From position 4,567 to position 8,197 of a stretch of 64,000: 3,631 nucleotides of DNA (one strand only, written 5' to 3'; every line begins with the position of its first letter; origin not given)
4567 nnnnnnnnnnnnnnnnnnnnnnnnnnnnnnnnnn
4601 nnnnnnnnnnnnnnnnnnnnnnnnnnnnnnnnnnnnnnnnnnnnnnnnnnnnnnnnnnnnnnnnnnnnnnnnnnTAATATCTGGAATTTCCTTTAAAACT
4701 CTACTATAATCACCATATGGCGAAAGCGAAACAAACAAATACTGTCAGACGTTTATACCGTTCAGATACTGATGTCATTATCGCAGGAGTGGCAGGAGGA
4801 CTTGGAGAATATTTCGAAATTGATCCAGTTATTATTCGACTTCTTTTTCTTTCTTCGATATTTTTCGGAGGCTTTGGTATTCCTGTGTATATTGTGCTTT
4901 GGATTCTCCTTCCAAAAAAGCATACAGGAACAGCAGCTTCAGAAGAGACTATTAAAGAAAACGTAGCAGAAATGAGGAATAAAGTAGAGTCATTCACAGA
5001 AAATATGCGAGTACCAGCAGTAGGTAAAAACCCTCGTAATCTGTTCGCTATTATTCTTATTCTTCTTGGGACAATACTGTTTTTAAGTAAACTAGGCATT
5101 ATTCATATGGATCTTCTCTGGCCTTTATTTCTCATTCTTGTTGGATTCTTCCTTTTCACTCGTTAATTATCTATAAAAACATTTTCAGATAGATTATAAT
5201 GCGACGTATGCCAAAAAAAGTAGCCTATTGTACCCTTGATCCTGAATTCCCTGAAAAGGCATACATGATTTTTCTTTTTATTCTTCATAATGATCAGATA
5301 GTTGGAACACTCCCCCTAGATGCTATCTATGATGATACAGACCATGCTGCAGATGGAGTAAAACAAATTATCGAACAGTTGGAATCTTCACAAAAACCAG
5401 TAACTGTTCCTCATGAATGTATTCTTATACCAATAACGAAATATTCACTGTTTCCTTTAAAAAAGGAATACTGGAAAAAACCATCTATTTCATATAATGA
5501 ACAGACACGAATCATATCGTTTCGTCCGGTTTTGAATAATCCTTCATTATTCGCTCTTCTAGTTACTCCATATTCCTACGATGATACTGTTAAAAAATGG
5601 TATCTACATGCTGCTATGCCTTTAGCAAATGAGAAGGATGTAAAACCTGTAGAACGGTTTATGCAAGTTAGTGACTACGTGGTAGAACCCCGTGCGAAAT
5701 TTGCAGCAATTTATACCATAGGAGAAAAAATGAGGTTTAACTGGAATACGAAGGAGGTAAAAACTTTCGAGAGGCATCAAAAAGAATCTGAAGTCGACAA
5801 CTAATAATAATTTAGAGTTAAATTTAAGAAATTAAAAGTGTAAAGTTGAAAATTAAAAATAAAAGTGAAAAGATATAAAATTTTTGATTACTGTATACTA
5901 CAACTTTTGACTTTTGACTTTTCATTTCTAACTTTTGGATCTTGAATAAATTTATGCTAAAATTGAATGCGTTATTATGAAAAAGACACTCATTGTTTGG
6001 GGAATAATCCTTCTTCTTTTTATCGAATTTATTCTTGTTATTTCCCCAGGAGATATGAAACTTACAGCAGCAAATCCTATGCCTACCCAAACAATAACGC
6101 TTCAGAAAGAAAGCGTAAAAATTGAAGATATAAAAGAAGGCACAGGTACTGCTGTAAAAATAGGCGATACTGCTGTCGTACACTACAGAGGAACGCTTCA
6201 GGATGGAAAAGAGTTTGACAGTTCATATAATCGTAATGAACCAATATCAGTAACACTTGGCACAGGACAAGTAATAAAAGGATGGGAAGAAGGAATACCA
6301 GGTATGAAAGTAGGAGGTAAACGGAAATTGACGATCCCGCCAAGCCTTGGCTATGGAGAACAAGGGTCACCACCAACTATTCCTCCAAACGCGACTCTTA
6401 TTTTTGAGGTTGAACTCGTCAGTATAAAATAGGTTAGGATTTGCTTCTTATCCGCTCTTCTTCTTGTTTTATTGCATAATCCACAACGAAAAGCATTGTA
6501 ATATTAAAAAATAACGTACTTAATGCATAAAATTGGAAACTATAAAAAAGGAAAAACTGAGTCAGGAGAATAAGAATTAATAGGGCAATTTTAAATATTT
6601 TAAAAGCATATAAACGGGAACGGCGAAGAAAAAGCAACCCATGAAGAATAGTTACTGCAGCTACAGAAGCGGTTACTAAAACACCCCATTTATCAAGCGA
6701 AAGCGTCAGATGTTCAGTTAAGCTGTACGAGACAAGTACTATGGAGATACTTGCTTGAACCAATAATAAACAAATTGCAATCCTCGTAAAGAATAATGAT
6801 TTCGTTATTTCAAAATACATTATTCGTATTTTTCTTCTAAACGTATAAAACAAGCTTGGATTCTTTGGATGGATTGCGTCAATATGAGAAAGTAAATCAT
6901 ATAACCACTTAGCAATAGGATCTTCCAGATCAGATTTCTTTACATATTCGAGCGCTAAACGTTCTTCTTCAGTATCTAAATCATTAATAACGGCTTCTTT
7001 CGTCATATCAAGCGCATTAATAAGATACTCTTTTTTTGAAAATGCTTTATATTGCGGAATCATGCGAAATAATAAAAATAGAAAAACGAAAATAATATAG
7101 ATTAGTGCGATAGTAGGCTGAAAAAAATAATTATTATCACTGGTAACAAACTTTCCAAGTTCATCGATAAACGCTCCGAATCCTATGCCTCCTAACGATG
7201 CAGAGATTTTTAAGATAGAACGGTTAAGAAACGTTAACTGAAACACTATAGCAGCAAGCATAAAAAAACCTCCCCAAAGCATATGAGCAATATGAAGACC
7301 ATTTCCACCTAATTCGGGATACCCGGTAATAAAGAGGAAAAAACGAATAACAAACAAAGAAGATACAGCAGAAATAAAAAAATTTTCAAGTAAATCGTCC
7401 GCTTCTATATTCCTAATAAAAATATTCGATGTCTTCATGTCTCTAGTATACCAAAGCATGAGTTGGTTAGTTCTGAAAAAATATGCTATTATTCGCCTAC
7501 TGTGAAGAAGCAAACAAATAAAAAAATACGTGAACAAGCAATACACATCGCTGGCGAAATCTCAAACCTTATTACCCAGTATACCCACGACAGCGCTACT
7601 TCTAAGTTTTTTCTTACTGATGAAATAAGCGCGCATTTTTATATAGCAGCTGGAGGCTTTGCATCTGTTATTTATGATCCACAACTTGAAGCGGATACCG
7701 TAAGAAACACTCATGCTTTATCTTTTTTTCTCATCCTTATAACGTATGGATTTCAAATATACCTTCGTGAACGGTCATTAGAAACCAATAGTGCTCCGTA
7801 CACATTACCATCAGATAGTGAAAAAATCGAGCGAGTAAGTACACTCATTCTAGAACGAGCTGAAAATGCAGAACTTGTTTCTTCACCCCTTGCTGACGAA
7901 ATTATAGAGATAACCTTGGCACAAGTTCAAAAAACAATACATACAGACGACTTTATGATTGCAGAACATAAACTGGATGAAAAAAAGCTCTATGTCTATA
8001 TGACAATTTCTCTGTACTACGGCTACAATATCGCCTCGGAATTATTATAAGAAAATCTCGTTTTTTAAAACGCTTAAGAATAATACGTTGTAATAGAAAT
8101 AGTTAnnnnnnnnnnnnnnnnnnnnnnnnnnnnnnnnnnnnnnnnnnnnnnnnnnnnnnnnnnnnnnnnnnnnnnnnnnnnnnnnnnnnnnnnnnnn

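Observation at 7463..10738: HelD-like SF1 helicase sandwiched between two divergent paralogs of an unknown protein family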

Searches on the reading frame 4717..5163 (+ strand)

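Call 75: search_protein_families(library=pfam, proteins=[window:4717-5163:+], max_evalue=0.001)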
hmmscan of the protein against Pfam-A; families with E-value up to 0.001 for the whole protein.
window:4717-5163:+ (149 aa): 3 families
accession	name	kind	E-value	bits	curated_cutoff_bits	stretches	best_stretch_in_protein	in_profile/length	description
PF04024.17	PspC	-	1.7e-23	82.6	25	1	11-68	1-58/58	PspC domain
PF18917.5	LiaI-LiaF-like_TM1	-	8.5e-06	26.2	27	1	109-146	2-41/42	LiaI-LiaF-like transmembrane region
PF22570.1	LiaF-TM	-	3.1e-05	25.2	27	1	107-147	48-91/98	LiaF transmembrane domain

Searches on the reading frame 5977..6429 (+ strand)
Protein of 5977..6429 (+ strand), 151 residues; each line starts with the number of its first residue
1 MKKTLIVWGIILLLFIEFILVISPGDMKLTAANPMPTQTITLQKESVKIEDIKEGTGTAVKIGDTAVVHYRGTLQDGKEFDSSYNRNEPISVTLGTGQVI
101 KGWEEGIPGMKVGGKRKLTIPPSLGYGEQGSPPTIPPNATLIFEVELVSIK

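Call 75: search_protein_families(library=pfam, proteins=[window:5977-6429:+], max_evalue=0.001)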
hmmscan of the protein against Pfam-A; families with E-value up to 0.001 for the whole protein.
window:5977-6429:+ (151 aa): 1 family
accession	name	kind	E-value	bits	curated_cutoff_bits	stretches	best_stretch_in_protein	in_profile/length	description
PF00254.34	FKBP_C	-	1.8e-39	134.4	21.1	1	59-148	4-94/94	FKBP-type peptidyl-prolyl cis-trans isomerase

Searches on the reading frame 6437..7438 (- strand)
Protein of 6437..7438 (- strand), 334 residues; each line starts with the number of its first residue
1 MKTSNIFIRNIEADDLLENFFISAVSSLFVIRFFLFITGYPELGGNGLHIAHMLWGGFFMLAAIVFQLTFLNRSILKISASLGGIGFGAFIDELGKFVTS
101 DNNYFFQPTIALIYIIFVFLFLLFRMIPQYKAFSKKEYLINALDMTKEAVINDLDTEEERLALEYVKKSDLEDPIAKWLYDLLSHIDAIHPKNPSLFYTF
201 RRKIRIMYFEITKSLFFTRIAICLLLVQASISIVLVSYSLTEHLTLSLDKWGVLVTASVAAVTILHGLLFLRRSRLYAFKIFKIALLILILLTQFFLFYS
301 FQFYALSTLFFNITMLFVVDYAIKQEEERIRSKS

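Call 4: search_protein_families(library=pfam, proteins=[window:6437-7438:-], max_evalue=0.1)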
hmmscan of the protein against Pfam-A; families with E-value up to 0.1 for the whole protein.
window:6437-7438:- (334 aa): 0 families

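Call 5: search_protein_families(library=ncbifam, proteins=[window:6437-7438:-], max_evalue=0.1)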
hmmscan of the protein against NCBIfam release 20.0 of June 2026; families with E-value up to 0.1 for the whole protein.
window:6437-7438:- (334 aa): 0 families

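Call 6: search_protein_families(library=padloc, proteins=[window:6437-7438:-], max_evalue=0.1)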
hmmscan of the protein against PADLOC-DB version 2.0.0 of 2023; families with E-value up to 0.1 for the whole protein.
window:6437-7438:- (334 aa): 0 families

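Call 38: search_protein_families(library=phrogs, proteins=[window:6437-7438:-], max_evalue=0.1)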
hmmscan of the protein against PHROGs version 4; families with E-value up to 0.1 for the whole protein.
window:6437-7438:- (334 aa): 1 family
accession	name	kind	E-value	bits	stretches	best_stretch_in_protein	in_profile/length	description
phrog_462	-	other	0.048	14.9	0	106-190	12-87/101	lipoprotein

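Call 62: search_solved_structures(query=A3, max_evalue=10)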
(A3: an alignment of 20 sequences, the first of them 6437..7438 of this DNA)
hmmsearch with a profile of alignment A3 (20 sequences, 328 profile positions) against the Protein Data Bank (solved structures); distinct sequences matched with E-value up to 10: 2.
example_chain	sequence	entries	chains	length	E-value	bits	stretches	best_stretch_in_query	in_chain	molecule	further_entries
8fbn_A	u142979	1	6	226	9.5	8.8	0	130-192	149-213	KWOCA_73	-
3hgf_A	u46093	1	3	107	9.7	8.8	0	154-214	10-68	Rhoptry protein fragment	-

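Call 63: search_protein_families(library=pfam, alignment_id=A3, max_evalue=1)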
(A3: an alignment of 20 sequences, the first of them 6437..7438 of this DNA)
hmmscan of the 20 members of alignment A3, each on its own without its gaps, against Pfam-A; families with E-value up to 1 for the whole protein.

A. member 1, window:6437-7438:- (334 aa): 0 families

B. families by the number of members that match (of 20 scanned): 18 families
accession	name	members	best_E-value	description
PF14163.11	SieB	2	0.00049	Super-infection exclusion protein B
PF24949.1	DUF7760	2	0.24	Domain of unknown function (DUF7760)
PF12113.13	SVM_signal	1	0.0036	SVM protein signal sequence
PF03116.20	NQR2_RnfD_RnfE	1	0.008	NQR2, RnfD, RnfE family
PF04657.19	DMT_YdcZ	1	0.011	Putative inner membrane exporter, YdcZ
PF03647.18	Tmemb_14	1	0.021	Transmembrane proteins 14C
PF02455.21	Hex_IIIa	1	0.057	Hexon-associated protein (IIIa)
PF14378.12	PAP2_3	1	0.072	PAP2 superfamily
PF20098.4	DUF6488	1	0.1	Family of unknown function (DUF6488)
PF08429.16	PLU-1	1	0.11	PLU-1-like protein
PF16677.11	GP3_package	1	0.14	DNA-packaging protein gp3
PF02681.20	DUF212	1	0.15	Divergent PAP2 family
PF09402.16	MSC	1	0.17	Man1-Src1p-C-terminal domain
PF02820.24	MBT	1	0.23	mbt repeat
PF24361.1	DUF7517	1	0.25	Domain of unknown function (DUF7517)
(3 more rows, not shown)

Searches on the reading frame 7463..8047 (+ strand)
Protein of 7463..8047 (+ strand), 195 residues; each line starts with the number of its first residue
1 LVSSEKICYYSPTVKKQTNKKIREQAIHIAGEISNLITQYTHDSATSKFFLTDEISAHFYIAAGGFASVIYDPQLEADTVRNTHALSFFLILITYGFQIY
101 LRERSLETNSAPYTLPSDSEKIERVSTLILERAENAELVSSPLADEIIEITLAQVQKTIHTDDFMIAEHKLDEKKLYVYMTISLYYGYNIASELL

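Call 4: search_protein_families(library=pfam, proteins=[window:7463-8047:+], max_evalue=0.1)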
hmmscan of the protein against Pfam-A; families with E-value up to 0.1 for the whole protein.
window:7463-8047:+ (195 aa): 0 families

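Call 5: search_protein_families(library=ncbifam, proteins=[window:7463-8047:+], max_evalue=0.1)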
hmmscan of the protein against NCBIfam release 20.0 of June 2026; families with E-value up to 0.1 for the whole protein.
window:7463-8047:+ (195 aa): 0 families

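Call 6: search_protein_families(library=padloc, proteins=[window:7463-8047:+], max_evalue=0.1)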
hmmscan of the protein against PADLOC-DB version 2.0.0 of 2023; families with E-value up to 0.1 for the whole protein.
window:7463-8047:+ (195 aa): 0 families

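Call 9: find_homologous_proteins(query=window:7463-8047:+, max_evalue=0.001)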
Query window:7463-8047:+ (195 aa): 19 proteins with E <= 0.001 among 171 candidates.
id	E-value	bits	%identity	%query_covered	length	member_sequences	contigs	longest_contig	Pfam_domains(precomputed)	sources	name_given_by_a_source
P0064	5.9e-110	383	99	93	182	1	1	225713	-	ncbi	-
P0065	1.6e-80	287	72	94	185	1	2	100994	-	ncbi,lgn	-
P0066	1.2e-68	248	63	93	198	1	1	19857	-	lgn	-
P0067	1.4e-66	242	65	87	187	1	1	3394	-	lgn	-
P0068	4.1e-66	240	64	93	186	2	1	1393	-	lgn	-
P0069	8.5e-60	220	58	93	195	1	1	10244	-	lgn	-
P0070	2.7e-59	218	57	94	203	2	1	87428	-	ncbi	-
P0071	3.0e-57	211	54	93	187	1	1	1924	-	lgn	-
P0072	7.8e-56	207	56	93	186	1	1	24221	-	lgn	-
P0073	1.1e-53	200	52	92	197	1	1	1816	-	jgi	jgi:hypothetical protein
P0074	5.6e-50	188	49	93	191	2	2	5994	-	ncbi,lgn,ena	-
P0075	1.9e-49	186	50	92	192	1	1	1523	-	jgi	jgi:hypothetical protein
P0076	2.3e-49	186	55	89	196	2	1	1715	-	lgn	-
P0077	2.9e-49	185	53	90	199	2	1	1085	-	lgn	-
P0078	1.1e-46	177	51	90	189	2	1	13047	-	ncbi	-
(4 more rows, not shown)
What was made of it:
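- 7502..8050 (+): Paralog A (182 aa from GTG 7502; the ORF is open from TTG 7463). It belongs to the A subfamily of an orphan all-alpha family restricted to Levybacteria. Orthologs at 46-99% identity in 19 clusters (call 9).
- Checked: Paralog A: the ORF runs 7463-8050 from a TTG, but the near-identical public protein P0064 (99% identity) is 182 aa and the other orthologs listed run 185-210 aa (call 9).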

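Call 10: find_encoding_contigs(protein=P0065, flank=7000, max_places=2)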
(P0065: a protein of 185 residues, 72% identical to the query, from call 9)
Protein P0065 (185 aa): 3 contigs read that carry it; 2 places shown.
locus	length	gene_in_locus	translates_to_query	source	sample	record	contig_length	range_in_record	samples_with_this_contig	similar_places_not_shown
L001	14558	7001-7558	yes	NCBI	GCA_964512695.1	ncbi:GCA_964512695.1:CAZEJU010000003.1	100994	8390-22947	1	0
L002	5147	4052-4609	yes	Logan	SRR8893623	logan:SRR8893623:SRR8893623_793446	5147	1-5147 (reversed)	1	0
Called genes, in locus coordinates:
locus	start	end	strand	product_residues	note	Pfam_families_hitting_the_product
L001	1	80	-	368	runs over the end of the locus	PF00154:RecA_N, PF06745:ATPase (faint), PF08423:Rad51, PF21096:RecA_C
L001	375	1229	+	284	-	PF01040:UbiA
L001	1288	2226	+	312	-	PF00188:CAP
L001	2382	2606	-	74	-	-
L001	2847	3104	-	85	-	-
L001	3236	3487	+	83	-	-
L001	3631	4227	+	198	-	-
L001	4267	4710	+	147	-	PF04024:PspC, PF22570:LiaF-TM (weak), PF18917:LiaI-LiaF-like_TM1 (weak)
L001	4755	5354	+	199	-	-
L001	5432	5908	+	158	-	PF00254:FKBP_C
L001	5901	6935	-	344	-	-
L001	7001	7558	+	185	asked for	-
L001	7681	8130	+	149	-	-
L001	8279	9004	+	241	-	-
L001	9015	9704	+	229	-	-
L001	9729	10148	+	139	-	PF03479:PCC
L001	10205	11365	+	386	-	PF04519:Bactofilin (faint), PF26514:DUF8173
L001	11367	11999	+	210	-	PF00753:Lactamase_B, PF13483:Lactamase_B_3, PF12706:Lactamase_B_2 (weak)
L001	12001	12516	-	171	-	PF13527:Acetyltransf_9 (weak), PF00583:Acetyltransf_1, PF13673:Acetyltransf_10, PF13508:Acetyltransf_7, PF08445:FR47 (weak)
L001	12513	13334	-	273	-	PF00702:Hydrolase (faint), PF08282:Hydrolase_3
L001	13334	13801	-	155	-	PF00380:Ribosomal_S9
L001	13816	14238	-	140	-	PF00572:Ribosomal_L13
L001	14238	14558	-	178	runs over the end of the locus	PF01196:Ribosomal_L17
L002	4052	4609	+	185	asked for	-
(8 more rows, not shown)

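Call 14: find_encoding_contigs(protein=P0066, flank=6000, max_places=1)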
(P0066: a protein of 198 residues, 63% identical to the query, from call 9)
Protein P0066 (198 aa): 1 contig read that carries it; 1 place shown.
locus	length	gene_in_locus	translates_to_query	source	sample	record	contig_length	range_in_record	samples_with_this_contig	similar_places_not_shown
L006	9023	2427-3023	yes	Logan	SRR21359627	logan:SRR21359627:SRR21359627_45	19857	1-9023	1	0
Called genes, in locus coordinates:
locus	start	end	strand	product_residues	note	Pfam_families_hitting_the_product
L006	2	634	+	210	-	?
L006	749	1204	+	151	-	PF00254:FKBP_C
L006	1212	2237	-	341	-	-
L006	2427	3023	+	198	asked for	-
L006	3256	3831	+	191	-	-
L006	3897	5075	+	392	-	PF26514:DUF8173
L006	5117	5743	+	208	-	PF00753:Lactamase_B, PF13483:Lactamase_B_3, PF23023:Anti-Pycsar_Apyc1 (weak), PF12706:Lactamase_B_2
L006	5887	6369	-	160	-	PF00380:Ribosomal_S9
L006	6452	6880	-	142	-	PF00572:Ribosomal_L13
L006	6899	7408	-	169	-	PF01196:Ribosomal_L17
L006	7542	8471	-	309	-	PF01193:RNA_pol_L, PF01000:RNA_pol_A_bac, PF03118:RNA_pol_A_CTD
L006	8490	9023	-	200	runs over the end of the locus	PF00163:Ribosomal_S4, PF01479:S4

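Call 15: find_encoding_contigs(protein=P0072, flank=6000, max_places=1)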
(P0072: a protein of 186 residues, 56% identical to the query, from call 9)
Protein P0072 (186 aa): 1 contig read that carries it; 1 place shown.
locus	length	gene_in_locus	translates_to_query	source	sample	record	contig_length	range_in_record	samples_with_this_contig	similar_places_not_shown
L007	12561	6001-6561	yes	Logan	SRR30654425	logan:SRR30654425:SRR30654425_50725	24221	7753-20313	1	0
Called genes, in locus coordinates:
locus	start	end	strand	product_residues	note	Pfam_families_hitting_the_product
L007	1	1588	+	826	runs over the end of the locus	PF17957:Big_7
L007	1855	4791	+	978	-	PF17957:Big_7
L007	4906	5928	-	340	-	-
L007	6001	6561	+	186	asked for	-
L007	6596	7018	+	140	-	PF00293:NUDIX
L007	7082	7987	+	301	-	PF01544:CorA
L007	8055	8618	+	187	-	-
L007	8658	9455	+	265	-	-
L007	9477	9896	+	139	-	PF03479:PCC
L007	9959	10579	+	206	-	-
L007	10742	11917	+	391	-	PF26514:DUF8173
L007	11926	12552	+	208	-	PF00753:Lactamase_B, PF13483:Lactamase_B_3, PF23023:Anti-Pycsar_Apyc1 (weak), PF12706:Lactamase_B_2 (weak)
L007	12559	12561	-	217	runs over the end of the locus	PF13529:Peptidase_C39_2 (weak)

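Call 16: find_encoding_contigs(protein=P0070, flank=6000, max_places=1)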
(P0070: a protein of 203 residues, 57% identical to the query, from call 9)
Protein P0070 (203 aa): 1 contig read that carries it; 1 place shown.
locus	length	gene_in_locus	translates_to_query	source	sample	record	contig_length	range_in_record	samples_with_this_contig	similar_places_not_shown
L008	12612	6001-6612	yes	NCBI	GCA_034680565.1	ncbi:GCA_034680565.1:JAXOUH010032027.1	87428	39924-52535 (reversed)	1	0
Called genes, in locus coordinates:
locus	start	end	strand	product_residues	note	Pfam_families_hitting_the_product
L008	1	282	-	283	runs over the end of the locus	-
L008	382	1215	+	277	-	PF12705:PDDEXK_1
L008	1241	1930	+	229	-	PF00702:Hydrolase, PF13419:HAD_2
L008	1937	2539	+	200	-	PF00702:Hydrolase, PF13419:HAD_2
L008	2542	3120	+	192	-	PF00293:NUDIX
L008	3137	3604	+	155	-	PF00254:FKBP_C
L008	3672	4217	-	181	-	PF09723:Zn_ribbon_8 (faint), PF26788:DUF8260 (faint), PF27353:MJ0401 (faint), PF01396:Zn_ribbon_Top1 (faint), PF06677:Auto_anti-p27 (faint), PF13240:Zn_Ribbon_1 (faint)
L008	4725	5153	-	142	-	-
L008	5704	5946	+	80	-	-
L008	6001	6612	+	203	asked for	-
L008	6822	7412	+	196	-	-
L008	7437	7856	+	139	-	PF03479:PCC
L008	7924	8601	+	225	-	-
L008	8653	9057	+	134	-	PF08570:DUF1761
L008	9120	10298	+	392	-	PF04519:Bactofilin (faint), PF26514:DUF8173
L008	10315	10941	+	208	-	PF00753:Lactamase_B, PF13483:Lactamase_B_3, PF12706:Lactamase_B_2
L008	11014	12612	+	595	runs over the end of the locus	PF00664:ABC_membrane (weak), PF00005:ABC_tran, PF02463:SMC_N, PF13304:AAA_21 (faint)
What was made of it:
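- It is empty in L001, L006 and L008, and holds NUDIX + CorA in L007 (calls 10, 14-16).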

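Call 34: search_protein_families(library=pfam, proteins=[L001:8279-9001:+, L001:9015-9701:+], max_evalue=0.01)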
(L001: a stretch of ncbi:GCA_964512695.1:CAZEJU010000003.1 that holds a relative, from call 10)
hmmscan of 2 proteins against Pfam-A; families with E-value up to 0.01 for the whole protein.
L001:8279-9001:+ (241 aa): 0 families

L001:9015-9701:+ (229 aa): 0 families

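Call 38: search_protein_families(library=phrogs, proteins=[window:7502-8047:+], max_evalue=0.1)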
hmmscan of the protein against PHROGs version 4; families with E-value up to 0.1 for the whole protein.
window:7502-8047:+ (182 aa): 0 families
